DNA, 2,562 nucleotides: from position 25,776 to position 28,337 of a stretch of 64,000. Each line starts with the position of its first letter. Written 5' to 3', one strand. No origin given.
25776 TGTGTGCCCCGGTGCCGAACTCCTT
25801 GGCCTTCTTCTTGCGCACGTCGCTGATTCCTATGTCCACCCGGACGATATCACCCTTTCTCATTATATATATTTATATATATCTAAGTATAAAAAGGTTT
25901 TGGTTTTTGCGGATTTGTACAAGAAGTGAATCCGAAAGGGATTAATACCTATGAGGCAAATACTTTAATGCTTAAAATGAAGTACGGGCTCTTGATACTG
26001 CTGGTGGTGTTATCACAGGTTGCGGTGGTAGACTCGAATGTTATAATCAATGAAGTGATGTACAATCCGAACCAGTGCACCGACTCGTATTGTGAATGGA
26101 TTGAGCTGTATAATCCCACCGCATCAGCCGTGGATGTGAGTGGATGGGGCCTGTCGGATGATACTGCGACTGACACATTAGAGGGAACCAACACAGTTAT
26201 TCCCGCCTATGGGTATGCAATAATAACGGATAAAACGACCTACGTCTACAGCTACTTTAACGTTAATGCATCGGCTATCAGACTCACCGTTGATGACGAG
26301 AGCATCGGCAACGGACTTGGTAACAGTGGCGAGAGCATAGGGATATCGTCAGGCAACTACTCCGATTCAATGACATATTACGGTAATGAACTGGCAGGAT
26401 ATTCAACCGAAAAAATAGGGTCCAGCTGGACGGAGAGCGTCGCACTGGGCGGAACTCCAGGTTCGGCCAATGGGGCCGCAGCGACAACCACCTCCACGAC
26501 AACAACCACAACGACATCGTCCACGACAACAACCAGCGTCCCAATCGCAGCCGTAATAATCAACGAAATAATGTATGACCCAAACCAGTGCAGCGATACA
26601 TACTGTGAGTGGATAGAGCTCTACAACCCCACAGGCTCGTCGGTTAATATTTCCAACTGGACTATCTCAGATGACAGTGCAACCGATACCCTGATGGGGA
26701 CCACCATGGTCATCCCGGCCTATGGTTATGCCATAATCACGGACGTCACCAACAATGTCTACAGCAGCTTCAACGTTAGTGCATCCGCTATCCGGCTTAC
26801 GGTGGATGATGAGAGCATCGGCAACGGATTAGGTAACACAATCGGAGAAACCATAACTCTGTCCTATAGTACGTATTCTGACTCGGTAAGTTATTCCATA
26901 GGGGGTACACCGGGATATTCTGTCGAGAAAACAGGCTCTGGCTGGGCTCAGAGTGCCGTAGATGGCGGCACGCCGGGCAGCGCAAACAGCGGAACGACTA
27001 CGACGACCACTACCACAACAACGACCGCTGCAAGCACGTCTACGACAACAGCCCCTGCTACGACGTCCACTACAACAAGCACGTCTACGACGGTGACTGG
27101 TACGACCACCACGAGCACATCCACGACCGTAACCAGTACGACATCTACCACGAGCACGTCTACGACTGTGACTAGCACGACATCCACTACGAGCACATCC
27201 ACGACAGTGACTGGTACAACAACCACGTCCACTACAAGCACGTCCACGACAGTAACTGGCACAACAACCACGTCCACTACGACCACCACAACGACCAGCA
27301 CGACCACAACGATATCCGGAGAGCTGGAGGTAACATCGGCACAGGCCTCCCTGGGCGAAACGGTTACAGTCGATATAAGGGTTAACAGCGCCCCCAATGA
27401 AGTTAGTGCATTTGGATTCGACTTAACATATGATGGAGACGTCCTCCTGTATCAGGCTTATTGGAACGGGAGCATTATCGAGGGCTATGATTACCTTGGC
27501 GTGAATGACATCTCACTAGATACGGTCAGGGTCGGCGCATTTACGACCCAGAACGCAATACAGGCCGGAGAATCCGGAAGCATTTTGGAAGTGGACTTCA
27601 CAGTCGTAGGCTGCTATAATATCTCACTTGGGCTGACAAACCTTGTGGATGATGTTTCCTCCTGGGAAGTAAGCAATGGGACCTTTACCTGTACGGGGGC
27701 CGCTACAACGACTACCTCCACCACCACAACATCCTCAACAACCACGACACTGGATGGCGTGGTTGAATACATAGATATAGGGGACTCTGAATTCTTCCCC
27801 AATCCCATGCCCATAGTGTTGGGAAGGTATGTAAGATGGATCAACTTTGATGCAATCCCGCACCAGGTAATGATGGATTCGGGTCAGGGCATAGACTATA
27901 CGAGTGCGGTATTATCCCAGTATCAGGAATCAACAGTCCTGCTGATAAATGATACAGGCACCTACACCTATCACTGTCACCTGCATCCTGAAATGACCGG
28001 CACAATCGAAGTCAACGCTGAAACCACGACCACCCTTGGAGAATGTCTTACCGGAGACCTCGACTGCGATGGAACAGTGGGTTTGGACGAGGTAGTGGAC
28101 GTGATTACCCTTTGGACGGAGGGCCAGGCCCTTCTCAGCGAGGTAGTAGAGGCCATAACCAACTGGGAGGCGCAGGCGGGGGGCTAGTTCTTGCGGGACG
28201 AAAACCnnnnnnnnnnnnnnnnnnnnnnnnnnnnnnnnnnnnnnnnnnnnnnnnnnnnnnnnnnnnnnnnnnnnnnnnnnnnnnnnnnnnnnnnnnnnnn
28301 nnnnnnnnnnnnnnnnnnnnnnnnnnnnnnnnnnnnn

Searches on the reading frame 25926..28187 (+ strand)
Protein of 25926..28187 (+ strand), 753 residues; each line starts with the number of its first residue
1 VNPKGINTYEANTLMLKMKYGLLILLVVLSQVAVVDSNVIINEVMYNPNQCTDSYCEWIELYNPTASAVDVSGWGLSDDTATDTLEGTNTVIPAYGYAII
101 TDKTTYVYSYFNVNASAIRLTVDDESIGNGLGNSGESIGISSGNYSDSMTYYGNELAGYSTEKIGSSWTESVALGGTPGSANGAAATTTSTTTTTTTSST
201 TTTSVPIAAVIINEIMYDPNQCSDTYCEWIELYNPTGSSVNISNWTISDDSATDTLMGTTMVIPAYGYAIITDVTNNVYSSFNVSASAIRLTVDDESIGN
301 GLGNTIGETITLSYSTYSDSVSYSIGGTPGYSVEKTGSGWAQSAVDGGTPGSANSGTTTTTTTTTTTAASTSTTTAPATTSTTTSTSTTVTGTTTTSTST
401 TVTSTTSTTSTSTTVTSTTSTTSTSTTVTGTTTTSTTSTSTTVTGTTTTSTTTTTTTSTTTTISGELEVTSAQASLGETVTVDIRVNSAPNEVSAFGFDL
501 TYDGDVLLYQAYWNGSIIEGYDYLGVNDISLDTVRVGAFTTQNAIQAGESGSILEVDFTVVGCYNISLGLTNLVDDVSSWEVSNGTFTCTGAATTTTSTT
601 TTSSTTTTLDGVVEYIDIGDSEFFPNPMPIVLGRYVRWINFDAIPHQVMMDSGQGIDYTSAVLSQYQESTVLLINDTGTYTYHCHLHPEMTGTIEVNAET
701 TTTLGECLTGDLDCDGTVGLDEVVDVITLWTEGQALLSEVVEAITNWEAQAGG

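Call 10: search_protein_families(library=pfam, proteins=[window:25926-28187:+], max_evalue=0.01)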
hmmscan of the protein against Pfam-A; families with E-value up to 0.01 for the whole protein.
window:25926-28187:+ (753 aa): 3 families
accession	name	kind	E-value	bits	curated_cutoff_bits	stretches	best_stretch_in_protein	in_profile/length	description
PF00932.25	LTD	-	2.3e-24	86.3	34.3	2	208-287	6-86/109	Lamin Tail Domain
PF24976.1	Lipocalin_10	-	1.7e-05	25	27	0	48-109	31-89/180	Lipocalin domain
PF00127.26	Copper-bind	-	3.3e-05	24.7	21.2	1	616-697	7-99/99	Copper binding proteins, plastocyanin/azurin family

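Call 12: search_protein_families(library=ncbifam, proteins=[window:25926-28187:+], max_evalue=1)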
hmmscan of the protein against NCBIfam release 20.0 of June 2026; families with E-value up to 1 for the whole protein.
window:25926-28187:+ (753 aa): 3 families
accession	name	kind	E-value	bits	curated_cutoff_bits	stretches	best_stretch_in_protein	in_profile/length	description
TIGR02657.1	amicyanin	equivalog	2.5e-09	37.4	110.2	1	628-696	13-82/83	amicyanin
TIGR02656.1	cyanin_plasto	equivalog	8.1e-06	26.2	87.85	1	618-696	9-98/99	plastocyanin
NF043060.1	MAP_0585_fam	equivalog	0.54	10.2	170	1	337-459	49-176/319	MAP_0585 family protein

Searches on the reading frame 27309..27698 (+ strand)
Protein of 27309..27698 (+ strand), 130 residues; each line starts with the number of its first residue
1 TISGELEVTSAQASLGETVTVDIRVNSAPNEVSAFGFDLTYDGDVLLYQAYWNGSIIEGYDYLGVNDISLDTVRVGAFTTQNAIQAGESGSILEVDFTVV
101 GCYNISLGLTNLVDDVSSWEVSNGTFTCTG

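Call 11: search_protein_families(library=pfam, proteins=[window:27309-27698:+], max_evalue=10)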
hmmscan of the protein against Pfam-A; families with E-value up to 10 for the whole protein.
seq(130 aa): 1 family
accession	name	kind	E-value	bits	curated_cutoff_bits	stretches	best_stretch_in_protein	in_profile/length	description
PF00963.24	Cohesin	-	2.2e-11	44.5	24.1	1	5-99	2-101/139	Cohesin domain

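Call 63: find_homologous_proteins(query=window:27309-27698:+, max_evalue=0.001)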
Query seq(130 aa): 19 candidates shared short words with the query, none scored E <= 0.001.
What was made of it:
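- Tried and rejected: With the p5 cohesin segment it returned nothing (call 63).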

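Call 76: search_solved_structures(query=window:27309-27698:+, max_evalue=1)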
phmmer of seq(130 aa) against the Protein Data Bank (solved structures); distinct sequences matched with E-value up to 1: 1.
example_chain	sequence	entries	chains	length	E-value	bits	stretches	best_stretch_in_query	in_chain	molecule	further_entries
2qk7_B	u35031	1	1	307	0.29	14.5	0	34-96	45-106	Gamma-hemolysin component B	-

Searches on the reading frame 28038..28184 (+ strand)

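Call 11: search_protein_families(library=pfam, proteins=[window:28038-28184:+], max_evalue=10)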
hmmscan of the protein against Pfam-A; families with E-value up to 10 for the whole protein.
seq(49 aa): 1 family
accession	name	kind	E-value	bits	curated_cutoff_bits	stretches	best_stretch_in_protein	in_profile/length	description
PF00036.39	EF-hand_1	-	0.13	12.3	25.4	1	7-24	10-27/29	EF hand domain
